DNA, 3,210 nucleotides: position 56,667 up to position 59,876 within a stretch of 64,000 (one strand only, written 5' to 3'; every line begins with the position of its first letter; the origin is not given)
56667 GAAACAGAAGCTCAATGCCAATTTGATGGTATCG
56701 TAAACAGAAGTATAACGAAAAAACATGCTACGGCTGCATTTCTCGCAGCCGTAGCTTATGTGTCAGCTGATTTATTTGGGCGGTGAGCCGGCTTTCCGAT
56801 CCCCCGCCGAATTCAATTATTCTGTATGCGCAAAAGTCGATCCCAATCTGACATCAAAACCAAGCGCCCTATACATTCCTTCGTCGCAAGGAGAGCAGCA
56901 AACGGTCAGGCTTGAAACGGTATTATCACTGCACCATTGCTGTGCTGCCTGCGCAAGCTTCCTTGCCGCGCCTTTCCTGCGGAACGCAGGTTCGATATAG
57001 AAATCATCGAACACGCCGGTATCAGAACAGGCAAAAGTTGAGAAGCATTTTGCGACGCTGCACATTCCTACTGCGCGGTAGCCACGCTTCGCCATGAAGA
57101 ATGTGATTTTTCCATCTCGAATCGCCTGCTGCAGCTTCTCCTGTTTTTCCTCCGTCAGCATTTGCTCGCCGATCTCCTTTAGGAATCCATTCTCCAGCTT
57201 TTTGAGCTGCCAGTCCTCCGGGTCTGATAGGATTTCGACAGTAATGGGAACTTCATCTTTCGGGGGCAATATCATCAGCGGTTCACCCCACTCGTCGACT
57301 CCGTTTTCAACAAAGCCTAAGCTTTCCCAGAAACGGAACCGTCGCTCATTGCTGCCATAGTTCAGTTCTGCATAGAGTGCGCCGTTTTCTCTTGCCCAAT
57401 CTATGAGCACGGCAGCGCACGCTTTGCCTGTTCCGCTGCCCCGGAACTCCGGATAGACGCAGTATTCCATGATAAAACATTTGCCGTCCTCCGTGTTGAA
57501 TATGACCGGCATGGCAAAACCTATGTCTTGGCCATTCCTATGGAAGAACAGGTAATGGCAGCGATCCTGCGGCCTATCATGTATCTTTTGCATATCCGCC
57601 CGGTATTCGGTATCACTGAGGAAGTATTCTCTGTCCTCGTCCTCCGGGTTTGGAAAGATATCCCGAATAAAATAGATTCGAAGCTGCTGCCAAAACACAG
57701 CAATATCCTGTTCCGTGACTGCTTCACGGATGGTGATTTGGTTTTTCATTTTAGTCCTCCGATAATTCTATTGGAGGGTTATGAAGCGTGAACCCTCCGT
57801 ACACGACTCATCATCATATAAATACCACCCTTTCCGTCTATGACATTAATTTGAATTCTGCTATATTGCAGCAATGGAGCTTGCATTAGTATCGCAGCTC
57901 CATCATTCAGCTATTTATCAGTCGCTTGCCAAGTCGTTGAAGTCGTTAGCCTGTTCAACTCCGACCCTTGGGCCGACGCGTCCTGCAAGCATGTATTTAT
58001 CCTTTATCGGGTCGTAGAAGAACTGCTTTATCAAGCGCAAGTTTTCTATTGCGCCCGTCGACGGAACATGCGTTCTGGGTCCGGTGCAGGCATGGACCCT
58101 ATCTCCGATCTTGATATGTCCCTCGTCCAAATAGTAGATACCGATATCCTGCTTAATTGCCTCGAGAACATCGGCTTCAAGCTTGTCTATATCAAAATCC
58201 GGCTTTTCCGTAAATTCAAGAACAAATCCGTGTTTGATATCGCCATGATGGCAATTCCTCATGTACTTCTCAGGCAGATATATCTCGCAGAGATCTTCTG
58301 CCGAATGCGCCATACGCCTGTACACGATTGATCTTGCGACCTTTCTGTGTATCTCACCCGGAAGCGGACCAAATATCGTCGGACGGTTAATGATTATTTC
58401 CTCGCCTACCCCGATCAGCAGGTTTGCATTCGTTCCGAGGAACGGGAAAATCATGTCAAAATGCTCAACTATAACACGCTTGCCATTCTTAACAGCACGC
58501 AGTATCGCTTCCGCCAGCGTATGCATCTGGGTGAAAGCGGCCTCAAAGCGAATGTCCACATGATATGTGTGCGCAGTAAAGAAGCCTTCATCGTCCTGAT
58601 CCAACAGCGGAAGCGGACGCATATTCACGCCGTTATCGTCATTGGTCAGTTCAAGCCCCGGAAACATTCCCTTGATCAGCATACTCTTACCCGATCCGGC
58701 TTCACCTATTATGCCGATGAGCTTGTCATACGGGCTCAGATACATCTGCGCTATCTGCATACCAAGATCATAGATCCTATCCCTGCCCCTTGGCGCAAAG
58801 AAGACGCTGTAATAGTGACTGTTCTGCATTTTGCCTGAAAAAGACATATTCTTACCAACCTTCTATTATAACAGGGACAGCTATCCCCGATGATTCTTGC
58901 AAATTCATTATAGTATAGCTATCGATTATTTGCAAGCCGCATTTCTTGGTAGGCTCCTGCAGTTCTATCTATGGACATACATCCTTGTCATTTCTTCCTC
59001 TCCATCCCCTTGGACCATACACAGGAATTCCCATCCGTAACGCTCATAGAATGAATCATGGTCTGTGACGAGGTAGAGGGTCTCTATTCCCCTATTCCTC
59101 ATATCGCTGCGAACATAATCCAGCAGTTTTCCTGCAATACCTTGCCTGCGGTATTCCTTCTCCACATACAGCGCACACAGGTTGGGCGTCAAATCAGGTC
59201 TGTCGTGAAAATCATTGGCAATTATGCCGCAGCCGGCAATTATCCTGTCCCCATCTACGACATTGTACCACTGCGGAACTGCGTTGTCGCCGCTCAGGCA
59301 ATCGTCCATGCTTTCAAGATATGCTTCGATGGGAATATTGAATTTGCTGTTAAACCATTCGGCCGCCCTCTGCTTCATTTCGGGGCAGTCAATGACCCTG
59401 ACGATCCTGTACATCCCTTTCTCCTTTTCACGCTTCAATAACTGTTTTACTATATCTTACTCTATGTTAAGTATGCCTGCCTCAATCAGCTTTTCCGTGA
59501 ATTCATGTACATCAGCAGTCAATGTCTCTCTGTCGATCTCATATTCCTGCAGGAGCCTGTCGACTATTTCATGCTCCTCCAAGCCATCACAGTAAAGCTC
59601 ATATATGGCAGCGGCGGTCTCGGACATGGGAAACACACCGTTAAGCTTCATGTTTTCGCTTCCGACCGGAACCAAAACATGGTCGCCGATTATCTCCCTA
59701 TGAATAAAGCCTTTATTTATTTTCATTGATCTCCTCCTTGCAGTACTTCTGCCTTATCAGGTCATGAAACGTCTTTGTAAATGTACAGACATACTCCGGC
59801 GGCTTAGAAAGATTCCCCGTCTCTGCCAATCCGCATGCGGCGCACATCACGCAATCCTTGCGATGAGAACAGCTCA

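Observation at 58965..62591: Compact radical-SAM/SPASM, PqqD and HprK-like kinase operon headed by a small Cys-containing ORF: candidate uncharacterised RiPP system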

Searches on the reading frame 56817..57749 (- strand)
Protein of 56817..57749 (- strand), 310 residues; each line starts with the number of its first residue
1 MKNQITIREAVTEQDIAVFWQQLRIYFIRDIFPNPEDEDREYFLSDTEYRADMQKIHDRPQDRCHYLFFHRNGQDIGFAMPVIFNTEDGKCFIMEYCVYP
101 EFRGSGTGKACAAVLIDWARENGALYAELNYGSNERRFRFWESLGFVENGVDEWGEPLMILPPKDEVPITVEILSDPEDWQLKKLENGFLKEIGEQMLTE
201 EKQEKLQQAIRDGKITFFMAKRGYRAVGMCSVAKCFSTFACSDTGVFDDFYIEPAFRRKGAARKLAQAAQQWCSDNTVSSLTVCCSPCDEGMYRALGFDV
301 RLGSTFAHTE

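Call 3: search_protein_families(library=pfam, proteins=[window:56817-57749:-], max_evalue=0.01)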
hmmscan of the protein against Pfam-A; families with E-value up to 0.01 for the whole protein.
window:56817-57749:- (310 aa): 7 families
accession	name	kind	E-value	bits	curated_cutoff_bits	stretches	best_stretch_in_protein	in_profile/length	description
PF00583.31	Acetyltransf_1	-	1.1e-24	87.4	20.7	2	47-146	19-116/116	Acetyltransferase (GNAT) family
PF13673.13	Acetyltransf_10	-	4.4e-17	62.7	23.6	2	202-300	18-109/128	Acetyltransferase (GNAT) domain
PF13508.13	Acetyltransf_7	-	2.1e-16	60.5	27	2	216-299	4-83/84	Acetyltransferase (GNAT) domain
PF13302.13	Acetyltransf_3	-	3e-09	38.1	25.4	1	9-146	6-137/138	Acetyltransferase (GNAT) domain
PF14542.12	Acetyltransf_CG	-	1.6e-07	31.8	30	0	244-280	24-60/80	GCN5-related N-acetyl-transferase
PF08445.16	FR47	-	1.2e-05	25.7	22.1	0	91-154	22-85/86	FR47-like protein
PF24553.2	Rv0428c_C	-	0.00021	21.5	27.2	0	96-148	165-217/224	Probable histone acetyltransferase Rv0428c C-terminal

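Call 4: search_protein_families(library=ncbifam, proteins=[window:56817-57749:-], max_evalue=0.01)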
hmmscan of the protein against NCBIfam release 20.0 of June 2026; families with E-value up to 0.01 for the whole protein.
window:56817-57749:- (310 aa): 17 families
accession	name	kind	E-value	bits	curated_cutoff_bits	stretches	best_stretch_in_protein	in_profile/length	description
NF043067.1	AAC_6p_group_E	equivalog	3.1e-10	40.1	140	1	199-281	22-107/140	aminoglycoside 6'-N-acetyltransferase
NF049894.1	CG3035_N_ac_Glu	equivalog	9.6e-09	34.9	280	1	68-148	208-291/300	N-acetylglutamate synthase, CG3035 family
TIGR01575.1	rimI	equivalog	2.4e-08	34.2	86.4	1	59-151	27-117/132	ribosomal protein S18-alanine N-acetyltransferase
NF000138.1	AAC_6p_Iz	exception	1.3e-07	31.9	320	0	202-282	33-117/153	aminoglycoside N-acetyltransferase AAC(6')-Iz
NF033075.0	AAC_6p_Steno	equivalog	8.7e-07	29.2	290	0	201-282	28-113/148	aminoglycoside 6'-N-acetyltransferase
NF000497.1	AAC_6p_Iak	exception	1.1e-06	28.8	325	0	212-282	44-117/153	aminoglycoside N-acetyltransferase AAC(6')-Iak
NF038102.1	AAC_6p_III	exception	3.9e-05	23.8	305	1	242-299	82-142/156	tobramycin N-acetyltransferase AAC(6')-III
NF033130.1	AAC_6p_A48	exception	9e-05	22.4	300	0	240-283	72-115/147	AacA48 family aminoglycoside 6'-N-acetyltransferase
NF040503.1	resist_ArsN1a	equivalog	0.00012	21.9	170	1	51-152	35-139/159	arsinothricin resistance N-acetyltransferase ArsN1 family A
NF002959.0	PRK03624.1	equivalog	0.00013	21.7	124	0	246-299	74-130/147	GNAT family acetyltransferase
NF000359.1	sat3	exception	0.00018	21.6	360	0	210-278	66-129/180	streptothricin N-acetyltransferase Sat3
NF000140.3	AAC_6p_Salmo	exception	0.00022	21.5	270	1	242-299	73-133/145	cryptic aminoglycoside N-acetyltransferase AAC(6')-Iy/Iaa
NF000224.3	AAC_6p_Acine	exception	0.00054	20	225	1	241-299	72-133/146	AAC(6')-Ighjkrstuvwx family aminoglycoside N-acetyltransferase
NF033374.6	AAC_6p_Id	exception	0.001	19.1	320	0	91-149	77-136/149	aminoglycoside N-acetyltransferase AAC(6')-Id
TIGR03448.1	mycothiol_MshD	equivalog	0.0048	16.2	163.1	0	198-271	30-98/294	mycothiol synthase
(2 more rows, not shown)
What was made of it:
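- On Paeninodin-type phosphorylated lasso peptides: None of the nine ORFs from 56817 to 63964 hits such families (calls 3, 4).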

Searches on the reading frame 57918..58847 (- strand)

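Call 3: search_protein_families(library=pfam, proteins=[window:57918-58847:-], max_evalue=0.01)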
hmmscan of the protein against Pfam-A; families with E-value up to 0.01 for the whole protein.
window:57918-58847:- (309 aa): 0 families

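Call 4: search_protein_families(library=ncbifam, proteins=[window:57918-58847:-], max_evalue=0.01)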
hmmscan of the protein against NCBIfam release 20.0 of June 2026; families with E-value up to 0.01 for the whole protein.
window:57918-58847:- (309 aa): 0 families

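Call 69: search_protein_families(library=ncbifam, proteins=[window:57918-58847:-], max_evalue=0.05)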
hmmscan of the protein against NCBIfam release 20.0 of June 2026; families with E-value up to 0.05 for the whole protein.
window:57918-58847:- (309 aa): 1 family
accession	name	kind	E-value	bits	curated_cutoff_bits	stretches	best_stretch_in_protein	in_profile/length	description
TIGR04521.1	ECF_ATPase_2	equivalog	0.019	14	330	1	41-61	31-51/279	energy-coupling factor transporter ATPase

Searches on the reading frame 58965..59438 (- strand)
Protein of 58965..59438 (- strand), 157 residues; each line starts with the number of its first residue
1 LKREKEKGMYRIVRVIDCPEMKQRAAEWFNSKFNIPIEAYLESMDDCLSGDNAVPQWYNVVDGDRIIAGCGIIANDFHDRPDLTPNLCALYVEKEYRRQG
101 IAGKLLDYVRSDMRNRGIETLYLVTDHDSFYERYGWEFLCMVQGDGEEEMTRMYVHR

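Call 3: search_protein_families(library=pfam, proteins=[window:58965-59438:-], max_evalue=0.01)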
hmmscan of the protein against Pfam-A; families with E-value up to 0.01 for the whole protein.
window:58965-59438:- (157 aa): 7 families
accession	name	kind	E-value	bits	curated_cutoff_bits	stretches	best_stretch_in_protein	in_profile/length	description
PF13508.13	Acetyltransf_7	-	2.6e-12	47.4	27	1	61-137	9-83/84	Acetyltransferase (GNAT) domain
PF00583.31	Acetyltransf_1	-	1.3e-11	45.2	20.7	1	27-136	6-116/116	Acetyltransferase (GNAT) family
PF13527.13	Acetyltransf_9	-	1.2e-08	35.5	25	1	79-138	67-126/127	Acetyltransferase (GNAT) domain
PF13673.13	Acetyltransf_10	-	1.5e-07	31.9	23.6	1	77-142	52-113/128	Acetyltransferase (GNAT) domain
PF13880.12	Acetyltransf_13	-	9.6e-05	22.6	22.8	1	89-113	9-33/69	ESCO1/2 acetyl-transferase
PF14542.12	Acetyltransf_CG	-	0.0023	18.5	30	1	89-118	29-58/80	GCN5-related N-acetyl-transferase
PF08445.16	FR47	-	0.0033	17.8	22.1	1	86-135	23-76/86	FR47-like protein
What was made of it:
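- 58965..59414 (-): 149-aa GNAT acetyltransferase. It is an adjacent gene, NOT part of the conserved system; listed only because the finding included it. GNAT Pfam hits (call 3).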

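Call 4: search_protein_families(library=ncbifam, proteins=[window:58965-59438:-], max_evalue=0.01)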
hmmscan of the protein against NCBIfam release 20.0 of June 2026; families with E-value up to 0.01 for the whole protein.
window:58965-59438:- (157 aa): 10 families
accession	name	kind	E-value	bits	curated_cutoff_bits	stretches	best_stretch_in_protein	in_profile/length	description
NF040501.1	resist_ArsN2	equivalog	1.3e-06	28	125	1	88-137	52-102/133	arsenic resistance N-acetyltransferase ArsN2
NF003641.0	PRK05279.1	equivalog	1.1e-05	24.5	344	1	58-128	336-403/441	amino-acid N-acetyltransferase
NF005840.0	PRK07757.1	equivalog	0.00017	21.6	154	1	86-138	68-120/153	N-acetyltransferase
TIGR01575.1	rimI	equivalog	0.00035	20.7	86.4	1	84-123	55-94/132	ribosomal protein S18-alanine N-acetyltransferase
NF000165.3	AAC_6p_Entco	exception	0.00038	20.4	300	1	86-128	72-114/178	aminoglycoside N-acetyltransferase AAC(6')-Ii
NF033078.2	AAC_6p_Ia_fam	equivalog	0.00098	19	265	1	10-129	2-120/181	AAC(6')-Ia family aminoglycoside 6'-N-acetyltransferase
TIGR03827.1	GNAT_ablB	equivalog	0.0034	16.9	205.1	1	56-127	159-226/266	putative beta-lysine N-acetyltransferase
NF000482.1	AAC_3_XI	exception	0.0058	16.4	300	1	26-136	22-132/148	aminoglycoside N-acetyltransferase AAC(3)-XI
NF033150.1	AAC_6p_A49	exception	0.008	15.9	410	0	12-128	5-120/184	aminoglycoside 6'-N-acetyltransferase AacA49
NF033083.0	AAC_3_I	equivalog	0.0093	16.2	200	0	90-128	83-121/145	AAC(3)-I family aminoglycoside N-acetyltransferase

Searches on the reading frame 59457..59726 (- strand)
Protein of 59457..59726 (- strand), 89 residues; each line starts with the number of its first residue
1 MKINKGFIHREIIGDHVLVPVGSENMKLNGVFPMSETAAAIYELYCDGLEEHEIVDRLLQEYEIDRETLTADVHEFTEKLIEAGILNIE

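Call 3: search_protein_families(library=pfam, proteins=[window:59457-59726:-], max_evalue=0.01)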
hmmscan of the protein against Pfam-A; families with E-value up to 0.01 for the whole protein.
window:59457-59726:- (89 aa): 1 family
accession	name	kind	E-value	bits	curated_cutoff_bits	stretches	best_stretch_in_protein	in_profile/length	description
PF05402.18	PqqD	-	1.4e-15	57.8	23.4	1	16-86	2-67/67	Coenzyme PQQ synthesis protein D (PqqD)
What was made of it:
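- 59457..59726 (-): 89-aa stand-alone PqqD-family RiPP recognition element. PqqD 1.4e-15 (call 3).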

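Call 4: search_protein_families(library=ncbifam, proteins=[window:59457-59726:-], max_evalue=0.01)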
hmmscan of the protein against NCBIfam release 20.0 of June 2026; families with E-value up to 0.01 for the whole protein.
window:59457-59726:- (89 aa): 4 families
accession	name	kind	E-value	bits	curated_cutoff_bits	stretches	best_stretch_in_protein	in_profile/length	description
NF033530.1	lasso_PqqD_Strm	exception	2.8e-08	33.9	70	1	34-85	26-77/78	lasso peptide biosynthesis PqqD family chaperone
TIGR04302.1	geo_PqqD_fam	equivalog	2.6e-07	31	100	1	41-86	56-100/102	GeoRSP system PqqD family peptide chaperone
NF033536.1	lasso_PqqD_Bac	exception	6.5e-07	29.4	80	1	6-87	11-87/88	lasso peptide biosynthesis PqqD family chaperone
TIGR03859.1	PQQ_PqqD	equivalog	1.8e-05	24.5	46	1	30-86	25-80/81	pyrroloquinoline quinone biosynthesis peptide chaperone PqqD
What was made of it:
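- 59457..59726 (-): Best NCBIfam hits are the lasso PqqD chaperones (call 4).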

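Call 64: search_solved_structures(query=window:59457-59726:-, max_evalue=1, show_alignments=3)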
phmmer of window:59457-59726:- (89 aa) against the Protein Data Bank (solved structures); distinct sequences matched with E-value up to 1: 5.
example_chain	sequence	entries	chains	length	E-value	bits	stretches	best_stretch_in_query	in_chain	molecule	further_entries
5v1u_A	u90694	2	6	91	0.00021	24.6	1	19-83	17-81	TbiB1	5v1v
6jx3_B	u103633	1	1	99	0.12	15.8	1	32-84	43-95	TfuB1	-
2key_A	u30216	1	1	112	0.21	15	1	30-67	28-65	Putative phage integrase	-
4zk2_A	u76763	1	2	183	0.64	13.5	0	54-81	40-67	N5-carboxyaminoimidazole ribonucleotide mutase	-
4q5e_C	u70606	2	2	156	0.95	12.9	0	24-80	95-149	Ubiquitin-conjugating enzyme E2 L3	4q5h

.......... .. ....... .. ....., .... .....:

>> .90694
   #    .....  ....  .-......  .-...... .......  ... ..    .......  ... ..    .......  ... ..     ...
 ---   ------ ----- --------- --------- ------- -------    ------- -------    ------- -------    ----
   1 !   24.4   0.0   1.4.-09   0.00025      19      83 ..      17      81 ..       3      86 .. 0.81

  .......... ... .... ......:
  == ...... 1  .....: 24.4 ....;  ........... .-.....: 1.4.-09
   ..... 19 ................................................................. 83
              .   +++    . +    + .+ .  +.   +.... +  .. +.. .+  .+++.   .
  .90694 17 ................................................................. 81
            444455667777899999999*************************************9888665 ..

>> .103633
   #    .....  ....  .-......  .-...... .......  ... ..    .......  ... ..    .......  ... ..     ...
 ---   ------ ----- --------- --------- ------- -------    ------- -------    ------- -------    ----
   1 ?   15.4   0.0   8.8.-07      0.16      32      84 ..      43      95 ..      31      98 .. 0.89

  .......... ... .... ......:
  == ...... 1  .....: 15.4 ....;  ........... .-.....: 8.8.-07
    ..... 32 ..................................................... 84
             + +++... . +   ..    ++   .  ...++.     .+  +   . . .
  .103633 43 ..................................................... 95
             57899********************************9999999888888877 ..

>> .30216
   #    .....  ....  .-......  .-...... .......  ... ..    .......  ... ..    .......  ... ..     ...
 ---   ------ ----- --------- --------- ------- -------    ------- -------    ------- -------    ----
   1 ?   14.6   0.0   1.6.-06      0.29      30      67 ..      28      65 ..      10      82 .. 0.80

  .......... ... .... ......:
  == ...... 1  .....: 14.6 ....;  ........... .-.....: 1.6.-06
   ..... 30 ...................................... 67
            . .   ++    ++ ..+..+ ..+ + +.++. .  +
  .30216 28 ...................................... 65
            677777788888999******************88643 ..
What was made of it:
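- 59457..59726 (-): Closest solved structures are the lasso RREs TbiB1 (2e-4) and TfuB1 (call 64).
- On Radical SAM/SPASM RiPP maturation system (sactipeptide/ranthipeptide type): Closest structures are the lasso RREs TbiB1 and TfuB1 (call 64).
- Closest known: Paeninodin-type phosphorylated lasso peptides. Same: The window's PqqD is closest to lasso RREs (calls 4, 64).
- Closest to the lasso RREs TbiB1 and TfuB1 and to the lasso PqqD HMMs (calls 4, 64).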
